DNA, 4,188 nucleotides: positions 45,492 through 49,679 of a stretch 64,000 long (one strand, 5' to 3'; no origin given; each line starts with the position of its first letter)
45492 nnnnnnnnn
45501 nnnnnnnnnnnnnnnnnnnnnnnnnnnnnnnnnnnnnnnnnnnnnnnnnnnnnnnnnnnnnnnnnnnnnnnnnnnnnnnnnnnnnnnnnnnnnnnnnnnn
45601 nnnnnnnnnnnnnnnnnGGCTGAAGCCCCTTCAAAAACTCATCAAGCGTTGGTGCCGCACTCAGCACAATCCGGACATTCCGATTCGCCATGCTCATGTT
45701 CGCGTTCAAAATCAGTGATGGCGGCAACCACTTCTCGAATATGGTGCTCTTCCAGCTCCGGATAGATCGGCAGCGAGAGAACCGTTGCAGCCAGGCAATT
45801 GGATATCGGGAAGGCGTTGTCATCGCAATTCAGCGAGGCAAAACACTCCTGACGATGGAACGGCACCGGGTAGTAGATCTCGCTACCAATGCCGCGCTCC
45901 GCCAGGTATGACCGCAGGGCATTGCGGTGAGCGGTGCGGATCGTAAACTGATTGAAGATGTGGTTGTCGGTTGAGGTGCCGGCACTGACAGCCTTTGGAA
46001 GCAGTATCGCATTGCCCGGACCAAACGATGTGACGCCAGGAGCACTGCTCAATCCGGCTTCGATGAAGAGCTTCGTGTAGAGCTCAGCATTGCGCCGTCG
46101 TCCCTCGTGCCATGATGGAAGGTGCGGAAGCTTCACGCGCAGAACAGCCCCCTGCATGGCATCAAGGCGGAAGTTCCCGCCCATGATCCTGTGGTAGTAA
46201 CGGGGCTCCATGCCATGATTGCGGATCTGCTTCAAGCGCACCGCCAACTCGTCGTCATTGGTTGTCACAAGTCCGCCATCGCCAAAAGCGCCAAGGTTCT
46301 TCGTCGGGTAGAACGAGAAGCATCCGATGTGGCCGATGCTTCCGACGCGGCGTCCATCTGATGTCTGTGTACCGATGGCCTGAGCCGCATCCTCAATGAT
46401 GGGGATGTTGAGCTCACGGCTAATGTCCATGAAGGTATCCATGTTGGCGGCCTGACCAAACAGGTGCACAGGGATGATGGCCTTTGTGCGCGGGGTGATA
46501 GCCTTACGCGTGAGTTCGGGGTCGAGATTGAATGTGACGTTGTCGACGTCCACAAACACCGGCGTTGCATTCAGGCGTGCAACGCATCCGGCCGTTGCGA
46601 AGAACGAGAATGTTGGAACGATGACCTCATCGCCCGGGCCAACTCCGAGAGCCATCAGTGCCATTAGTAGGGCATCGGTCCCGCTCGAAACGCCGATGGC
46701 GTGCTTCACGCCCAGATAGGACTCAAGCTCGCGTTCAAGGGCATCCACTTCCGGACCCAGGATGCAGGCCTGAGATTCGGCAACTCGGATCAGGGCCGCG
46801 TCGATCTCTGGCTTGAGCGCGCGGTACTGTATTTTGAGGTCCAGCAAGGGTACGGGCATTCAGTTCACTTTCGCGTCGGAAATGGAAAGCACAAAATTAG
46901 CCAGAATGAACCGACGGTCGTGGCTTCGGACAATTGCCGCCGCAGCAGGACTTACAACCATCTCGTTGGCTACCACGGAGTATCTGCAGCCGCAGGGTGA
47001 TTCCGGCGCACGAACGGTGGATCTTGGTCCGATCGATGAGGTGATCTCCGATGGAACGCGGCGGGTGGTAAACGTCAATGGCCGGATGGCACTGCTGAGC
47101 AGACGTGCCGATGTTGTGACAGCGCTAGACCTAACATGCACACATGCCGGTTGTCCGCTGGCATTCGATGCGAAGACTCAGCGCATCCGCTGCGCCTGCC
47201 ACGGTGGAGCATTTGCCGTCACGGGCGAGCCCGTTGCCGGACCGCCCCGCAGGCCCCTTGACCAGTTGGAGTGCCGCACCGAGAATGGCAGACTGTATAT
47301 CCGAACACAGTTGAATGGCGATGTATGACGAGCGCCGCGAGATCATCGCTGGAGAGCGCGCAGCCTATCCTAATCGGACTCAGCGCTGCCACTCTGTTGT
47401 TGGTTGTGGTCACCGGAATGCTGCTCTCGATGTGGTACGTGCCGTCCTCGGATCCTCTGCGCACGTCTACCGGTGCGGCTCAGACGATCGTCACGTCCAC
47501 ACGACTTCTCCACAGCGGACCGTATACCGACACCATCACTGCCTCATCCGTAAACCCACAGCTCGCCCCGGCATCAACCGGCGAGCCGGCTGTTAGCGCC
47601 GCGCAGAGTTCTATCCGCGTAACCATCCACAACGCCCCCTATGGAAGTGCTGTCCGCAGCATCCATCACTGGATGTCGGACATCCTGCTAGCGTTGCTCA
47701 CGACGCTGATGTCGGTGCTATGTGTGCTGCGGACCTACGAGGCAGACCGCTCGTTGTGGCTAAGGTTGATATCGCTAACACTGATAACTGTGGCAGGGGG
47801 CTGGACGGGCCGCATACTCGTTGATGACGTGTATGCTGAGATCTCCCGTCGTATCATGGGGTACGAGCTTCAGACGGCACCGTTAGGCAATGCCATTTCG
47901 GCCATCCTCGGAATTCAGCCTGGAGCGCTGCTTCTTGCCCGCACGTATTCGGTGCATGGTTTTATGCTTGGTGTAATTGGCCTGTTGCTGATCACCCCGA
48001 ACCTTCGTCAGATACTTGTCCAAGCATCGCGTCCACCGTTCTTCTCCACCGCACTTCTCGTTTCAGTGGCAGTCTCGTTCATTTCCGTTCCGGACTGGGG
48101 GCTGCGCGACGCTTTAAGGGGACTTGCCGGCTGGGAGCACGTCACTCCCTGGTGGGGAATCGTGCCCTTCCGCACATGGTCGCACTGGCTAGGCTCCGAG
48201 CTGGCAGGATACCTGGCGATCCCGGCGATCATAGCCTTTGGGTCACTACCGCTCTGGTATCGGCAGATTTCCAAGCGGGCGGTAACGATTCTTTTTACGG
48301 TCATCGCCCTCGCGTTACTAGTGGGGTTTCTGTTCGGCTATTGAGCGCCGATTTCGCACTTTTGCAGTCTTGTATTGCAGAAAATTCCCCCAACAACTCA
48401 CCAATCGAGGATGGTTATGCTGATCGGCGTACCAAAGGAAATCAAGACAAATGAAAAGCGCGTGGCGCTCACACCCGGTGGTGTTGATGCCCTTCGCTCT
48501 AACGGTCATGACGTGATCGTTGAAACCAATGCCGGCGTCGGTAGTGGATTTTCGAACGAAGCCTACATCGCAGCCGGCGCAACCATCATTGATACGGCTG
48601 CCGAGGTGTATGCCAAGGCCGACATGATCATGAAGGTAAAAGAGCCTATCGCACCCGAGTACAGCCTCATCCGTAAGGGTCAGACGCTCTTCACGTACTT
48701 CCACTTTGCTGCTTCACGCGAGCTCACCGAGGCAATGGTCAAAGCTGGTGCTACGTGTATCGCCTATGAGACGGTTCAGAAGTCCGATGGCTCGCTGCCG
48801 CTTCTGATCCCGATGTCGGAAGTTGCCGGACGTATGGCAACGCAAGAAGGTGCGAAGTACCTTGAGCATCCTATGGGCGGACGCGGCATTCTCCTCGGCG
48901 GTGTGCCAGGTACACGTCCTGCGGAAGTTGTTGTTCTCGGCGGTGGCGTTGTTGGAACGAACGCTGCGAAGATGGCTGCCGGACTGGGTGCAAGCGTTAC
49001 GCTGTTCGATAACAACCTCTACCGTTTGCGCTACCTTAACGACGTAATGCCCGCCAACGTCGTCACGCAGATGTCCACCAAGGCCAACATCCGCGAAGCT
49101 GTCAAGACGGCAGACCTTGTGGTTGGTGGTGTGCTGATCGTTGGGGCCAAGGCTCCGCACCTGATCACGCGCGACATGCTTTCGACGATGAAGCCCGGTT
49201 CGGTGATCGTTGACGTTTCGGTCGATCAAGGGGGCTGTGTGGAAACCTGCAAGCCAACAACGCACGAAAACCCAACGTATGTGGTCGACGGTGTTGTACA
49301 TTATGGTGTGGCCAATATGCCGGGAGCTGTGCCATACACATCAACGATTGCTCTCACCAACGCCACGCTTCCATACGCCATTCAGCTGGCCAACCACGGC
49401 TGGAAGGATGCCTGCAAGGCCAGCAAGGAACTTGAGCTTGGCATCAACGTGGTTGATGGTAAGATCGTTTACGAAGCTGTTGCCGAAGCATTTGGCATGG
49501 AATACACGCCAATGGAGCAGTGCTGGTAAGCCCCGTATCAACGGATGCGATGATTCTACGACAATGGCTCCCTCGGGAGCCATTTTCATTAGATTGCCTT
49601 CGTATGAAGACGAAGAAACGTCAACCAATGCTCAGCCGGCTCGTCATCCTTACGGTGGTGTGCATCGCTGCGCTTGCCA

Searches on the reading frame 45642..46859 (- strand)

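Call 38: search_protein_families(library=pfam, proteins=[window:45642-46859:-], max_evalue=0.001)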
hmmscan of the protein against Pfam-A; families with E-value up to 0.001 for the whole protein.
window:45642-46859:- (405 aa): 5 families
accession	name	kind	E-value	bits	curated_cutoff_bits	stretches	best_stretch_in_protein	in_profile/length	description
PF01041.23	DegT_DnrJ_EryC1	-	1.9e-114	383.1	19.8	1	16-381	4-359/360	DegT/DnrJ/EryC1/StrS aminotransferase family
PF00155.27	Aminotran_1_2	-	1.5e-05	24.8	19.7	1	38-159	44-187/361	Aminotransferase class I and II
PF01212.27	Beta_elim_lyase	-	5.1e-05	23.2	27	1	36-216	32-227/288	Beta-eliminating lyase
PF01053.26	Cys_Met_Meta_PP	-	0.00016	20.8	27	1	36-128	52-141/381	Cys/Met metabolism PLP-dependent enzyme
PF00266.25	Aminotran_5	-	0.00075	19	21.5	0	56-173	66-191/371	Aminotransferase class-V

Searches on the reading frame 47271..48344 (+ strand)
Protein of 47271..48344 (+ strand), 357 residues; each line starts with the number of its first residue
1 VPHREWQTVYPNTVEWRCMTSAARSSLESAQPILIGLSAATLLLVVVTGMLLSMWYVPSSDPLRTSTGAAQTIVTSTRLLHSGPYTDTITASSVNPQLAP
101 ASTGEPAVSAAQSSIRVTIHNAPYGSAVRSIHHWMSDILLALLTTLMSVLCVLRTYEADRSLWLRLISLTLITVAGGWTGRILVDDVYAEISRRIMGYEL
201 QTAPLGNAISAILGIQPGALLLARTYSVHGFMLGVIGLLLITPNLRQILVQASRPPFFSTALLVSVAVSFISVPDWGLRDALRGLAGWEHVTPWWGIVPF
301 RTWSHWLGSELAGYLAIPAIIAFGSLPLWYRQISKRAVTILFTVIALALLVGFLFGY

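Call 38: search_protein_families(library=pfam, proteins=[window:47271-48344:+], max_evalue=0.001)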
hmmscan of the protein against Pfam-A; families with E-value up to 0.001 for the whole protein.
window:47271-48344:+ (357 aa): 2 families
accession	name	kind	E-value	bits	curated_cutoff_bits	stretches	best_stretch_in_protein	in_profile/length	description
PF13631.11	Cytochrom_B_N_2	-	6.4e-05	23.4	27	1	147-244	11-112/169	Cytochrome b(N-terminal)/b6/petB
PF00033.24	Cytochrome_B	-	0.00019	21.7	27.2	1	106-240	40-177/189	Cytochrome b/b6/petB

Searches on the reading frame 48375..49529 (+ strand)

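Call 38: search_protein_families(library=pfam, proteins=[window:48375-49529:+], max_evalue=0.001)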
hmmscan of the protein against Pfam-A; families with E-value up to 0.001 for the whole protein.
window:48375-49529:+ (384 aa): 5 families
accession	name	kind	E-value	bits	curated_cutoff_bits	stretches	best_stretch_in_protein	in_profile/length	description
PF01262.27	AlaDh_PNT_C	-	6.2e-87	290.9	23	1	155-366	1-213/214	Alanine dehydrogenase/PNT, C-terminal domain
PF05222.21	AlaDh_PNT_N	-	8.1e-52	175.5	30.4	1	18-151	1-136/136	Alanine dehydrogenase/PNT, N-terminal domain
PF02826.25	2-Hacid_dh_C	-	1.1e-07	31.9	25.1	1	183-282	37-127/178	D-isomer specific 2-hydroxyacid dehydrogenase, NAD binding domain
PF00070.33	Pyr_redox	-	2.4e-06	28.4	22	1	185-239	2-55/82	Pyridine nucleotide-disulphide oxidoreductase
PF07992.20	Pyr_redox_2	-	5.5e-05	23.2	26.1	1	178-223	142-183/291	Pyridine nucleotide-disulphide oxidoreductase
